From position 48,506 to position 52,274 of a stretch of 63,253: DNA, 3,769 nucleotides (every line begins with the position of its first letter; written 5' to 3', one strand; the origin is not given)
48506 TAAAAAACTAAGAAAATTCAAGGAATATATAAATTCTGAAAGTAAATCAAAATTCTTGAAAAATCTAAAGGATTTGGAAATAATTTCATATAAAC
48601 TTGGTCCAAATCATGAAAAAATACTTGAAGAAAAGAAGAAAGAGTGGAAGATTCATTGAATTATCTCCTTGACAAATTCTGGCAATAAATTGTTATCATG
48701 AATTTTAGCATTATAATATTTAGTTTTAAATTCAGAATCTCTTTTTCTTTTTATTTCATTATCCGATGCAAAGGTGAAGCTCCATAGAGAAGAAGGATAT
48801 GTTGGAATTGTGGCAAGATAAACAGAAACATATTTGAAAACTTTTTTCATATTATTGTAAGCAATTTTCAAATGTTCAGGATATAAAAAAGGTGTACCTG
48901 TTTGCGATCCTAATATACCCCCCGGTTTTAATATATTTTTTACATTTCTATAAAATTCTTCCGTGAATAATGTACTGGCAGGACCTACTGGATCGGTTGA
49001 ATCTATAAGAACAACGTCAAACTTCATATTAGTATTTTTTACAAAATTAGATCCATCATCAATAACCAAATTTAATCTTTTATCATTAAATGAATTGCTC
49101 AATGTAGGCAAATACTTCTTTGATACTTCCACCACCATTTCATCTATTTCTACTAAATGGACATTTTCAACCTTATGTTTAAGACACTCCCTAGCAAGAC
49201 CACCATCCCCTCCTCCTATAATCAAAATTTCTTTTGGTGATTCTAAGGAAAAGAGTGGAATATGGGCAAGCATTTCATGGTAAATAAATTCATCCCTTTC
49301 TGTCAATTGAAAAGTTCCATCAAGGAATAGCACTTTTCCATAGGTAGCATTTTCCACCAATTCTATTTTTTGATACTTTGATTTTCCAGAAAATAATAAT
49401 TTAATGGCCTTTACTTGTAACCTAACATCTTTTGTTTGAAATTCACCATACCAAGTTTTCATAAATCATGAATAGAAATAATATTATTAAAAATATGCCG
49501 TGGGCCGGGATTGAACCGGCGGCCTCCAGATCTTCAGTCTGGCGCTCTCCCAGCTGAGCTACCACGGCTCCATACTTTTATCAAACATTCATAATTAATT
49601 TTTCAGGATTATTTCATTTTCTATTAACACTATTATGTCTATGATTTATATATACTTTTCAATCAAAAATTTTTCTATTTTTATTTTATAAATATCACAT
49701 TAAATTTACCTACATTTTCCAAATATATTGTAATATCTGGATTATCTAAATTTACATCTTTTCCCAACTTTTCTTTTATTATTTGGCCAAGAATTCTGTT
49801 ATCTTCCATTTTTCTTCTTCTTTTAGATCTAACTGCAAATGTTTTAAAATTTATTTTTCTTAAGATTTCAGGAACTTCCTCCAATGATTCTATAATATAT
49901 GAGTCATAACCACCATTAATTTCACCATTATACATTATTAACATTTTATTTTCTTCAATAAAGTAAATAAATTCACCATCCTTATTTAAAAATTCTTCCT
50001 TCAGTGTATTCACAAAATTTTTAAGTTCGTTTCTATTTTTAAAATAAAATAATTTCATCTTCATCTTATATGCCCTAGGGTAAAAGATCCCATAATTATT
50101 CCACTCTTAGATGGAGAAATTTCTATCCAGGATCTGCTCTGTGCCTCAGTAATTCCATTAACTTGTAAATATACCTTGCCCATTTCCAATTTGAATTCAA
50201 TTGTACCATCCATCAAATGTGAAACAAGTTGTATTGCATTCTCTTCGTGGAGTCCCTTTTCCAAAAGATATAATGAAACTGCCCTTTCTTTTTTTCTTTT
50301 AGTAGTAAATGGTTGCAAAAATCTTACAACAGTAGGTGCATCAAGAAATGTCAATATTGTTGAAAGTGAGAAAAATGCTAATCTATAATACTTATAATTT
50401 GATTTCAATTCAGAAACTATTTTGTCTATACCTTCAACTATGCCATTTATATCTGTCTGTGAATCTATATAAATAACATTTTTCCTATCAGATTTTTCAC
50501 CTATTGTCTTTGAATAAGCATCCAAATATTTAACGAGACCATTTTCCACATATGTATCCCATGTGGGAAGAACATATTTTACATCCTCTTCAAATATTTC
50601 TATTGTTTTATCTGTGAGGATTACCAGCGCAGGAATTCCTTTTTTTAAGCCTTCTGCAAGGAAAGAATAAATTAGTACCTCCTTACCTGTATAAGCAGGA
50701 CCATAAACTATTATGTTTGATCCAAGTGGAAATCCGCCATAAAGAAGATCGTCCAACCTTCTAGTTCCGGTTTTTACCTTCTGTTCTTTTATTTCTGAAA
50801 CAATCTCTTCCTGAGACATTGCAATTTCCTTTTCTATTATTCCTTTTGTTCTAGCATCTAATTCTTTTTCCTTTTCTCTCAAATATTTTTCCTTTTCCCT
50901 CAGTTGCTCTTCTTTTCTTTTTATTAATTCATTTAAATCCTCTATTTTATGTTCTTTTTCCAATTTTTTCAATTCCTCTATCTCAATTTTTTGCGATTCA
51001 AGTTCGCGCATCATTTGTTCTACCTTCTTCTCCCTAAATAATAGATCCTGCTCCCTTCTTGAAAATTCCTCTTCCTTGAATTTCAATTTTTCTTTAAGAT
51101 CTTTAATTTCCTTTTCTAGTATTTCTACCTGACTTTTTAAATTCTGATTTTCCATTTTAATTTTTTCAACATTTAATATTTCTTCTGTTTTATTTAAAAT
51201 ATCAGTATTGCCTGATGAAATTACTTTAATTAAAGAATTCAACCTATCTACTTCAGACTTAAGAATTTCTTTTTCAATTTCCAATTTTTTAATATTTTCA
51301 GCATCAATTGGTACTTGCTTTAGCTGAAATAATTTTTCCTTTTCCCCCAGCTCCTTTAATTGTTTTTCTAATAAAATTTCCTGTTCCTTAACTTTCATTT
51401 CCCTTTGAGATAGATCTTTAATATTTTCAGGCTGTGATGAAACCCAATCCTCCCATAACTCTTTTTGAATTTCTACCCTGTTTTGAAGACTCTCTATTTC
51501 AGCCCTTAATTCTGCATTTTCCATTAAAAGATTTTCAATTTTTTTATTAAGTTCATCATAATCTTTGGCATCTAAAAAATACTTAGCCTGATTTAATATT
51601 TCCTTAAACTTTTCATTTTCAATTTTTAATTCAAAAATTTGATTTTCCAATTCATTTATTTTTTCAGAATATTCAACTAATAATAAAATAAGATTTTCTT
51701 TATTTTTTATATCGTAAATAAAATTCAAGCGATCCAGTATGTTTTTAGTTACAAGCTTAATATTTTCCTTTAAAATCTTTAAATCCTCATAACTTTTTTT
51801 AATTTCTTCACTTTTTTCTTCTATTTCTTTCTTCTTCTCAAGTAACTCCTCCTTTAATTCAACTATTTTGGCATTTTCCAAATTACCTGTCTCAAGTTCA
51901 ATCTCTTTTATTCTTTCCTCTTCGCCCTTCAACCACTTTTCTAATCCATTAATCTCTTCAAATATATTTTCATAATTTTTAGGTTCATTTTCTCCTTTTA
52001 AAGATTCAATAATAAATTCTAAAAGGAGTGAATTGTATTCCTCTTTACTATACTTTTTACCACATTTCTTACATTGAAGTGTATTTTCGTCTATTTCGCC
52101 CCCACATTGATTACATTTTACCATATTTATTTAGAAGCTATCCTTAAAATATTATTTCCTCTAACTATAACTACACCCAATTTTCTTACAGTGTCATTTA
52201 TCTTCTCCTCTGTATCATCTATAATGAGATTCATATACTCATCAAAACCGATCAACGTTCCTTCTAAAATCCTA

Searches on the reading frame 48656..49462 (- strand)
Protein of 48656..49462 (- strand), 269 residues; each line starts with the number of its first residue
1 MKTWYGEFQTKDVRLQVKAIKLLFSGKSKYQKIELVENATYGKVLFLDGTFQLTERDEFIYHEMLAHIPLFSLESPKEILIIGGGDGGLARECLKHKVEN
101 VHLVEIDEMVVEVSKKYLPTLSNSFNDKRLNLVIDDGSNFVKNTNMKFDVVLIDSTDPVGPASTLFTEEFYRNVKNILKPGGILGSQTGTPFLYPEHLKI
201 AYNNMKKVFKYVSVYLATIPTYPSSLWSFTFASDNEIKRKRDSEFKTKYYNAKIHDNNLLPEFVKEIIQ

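Call 76: search_protein_families(library=pfam, proteins=[window:48656-49462:-], max_evalue=0.00001)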
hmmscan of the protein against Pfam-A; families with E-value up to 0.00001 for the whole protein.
window:48656-49462:- (269 aa): 2 families
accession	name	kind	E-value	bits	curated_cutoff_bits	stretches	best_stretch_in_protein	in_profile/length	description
PF01564.23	Spermine_synth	-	8.7e-69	231.2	22.9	1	58-239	1-184/186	Spermine/spermidine synthase domain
PF17284.7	Spermine_synt_N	-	1.5e-16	60.4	22.1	1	4-55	2-53/53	Spermidine synthase tetramerisation domain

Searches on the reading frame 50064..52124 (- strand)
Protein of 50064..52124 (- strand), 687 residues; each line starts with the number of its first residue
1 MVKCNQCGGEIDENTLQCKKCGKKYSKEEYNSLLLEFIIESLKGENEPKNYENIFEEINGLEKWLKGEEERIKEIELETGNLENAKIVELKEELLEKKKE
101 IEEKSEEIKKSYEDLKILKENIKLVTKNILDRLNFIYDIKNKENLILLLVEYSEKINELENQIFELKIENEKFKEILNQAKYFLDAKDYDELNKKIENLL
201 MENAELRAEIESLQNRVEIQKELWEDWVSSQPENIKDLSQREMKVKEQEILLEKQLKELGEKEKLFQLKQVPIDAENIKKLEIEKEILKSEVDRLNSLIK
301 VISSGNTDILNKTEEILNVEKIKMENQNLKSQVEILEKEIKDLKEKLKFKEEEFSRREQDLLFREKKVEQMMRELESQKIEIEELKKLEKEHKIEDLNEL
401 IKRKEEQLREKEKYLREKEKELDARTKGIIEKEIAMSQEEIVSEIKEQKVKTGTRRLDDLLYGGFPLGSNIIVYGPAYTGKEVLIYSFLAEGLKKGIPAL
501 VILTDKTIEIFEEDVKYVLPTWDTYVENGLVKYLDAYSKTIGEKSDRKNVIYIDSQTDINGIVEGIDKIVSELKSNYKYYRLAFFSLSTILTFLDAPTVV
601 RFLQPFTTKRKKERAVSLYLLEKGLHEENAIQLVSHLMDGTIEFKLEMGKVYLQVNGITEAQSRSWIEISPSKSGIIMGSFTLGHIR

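Call 76: search_protein_families(library=pfam, proteins=[window:50064-52124:-], max_evalue=0.00001)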
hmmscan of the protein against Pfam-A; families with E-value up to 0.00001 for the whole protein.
window:50064-52124:- (687 aa): 4 families
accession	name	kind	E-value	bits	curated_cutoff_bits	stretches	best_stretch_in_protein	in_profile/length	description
PF06745.19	ATPase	-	6.4e-16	58.9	26.6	1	450-647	1-190/231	KaiC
PF24336.1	DUF7504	-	1.2e-10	42.6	27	1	468-643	1-178/179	Family of unknown function (DUF7504)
PF23365.1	DUF7090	-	6.7e-07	29.7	27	1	531-646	71-184/192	Family of unknown function (DUF7090)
PF05625.17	PAXNEB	-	1e-05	25.3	28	0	450-504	19-74/366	PAXNEB protein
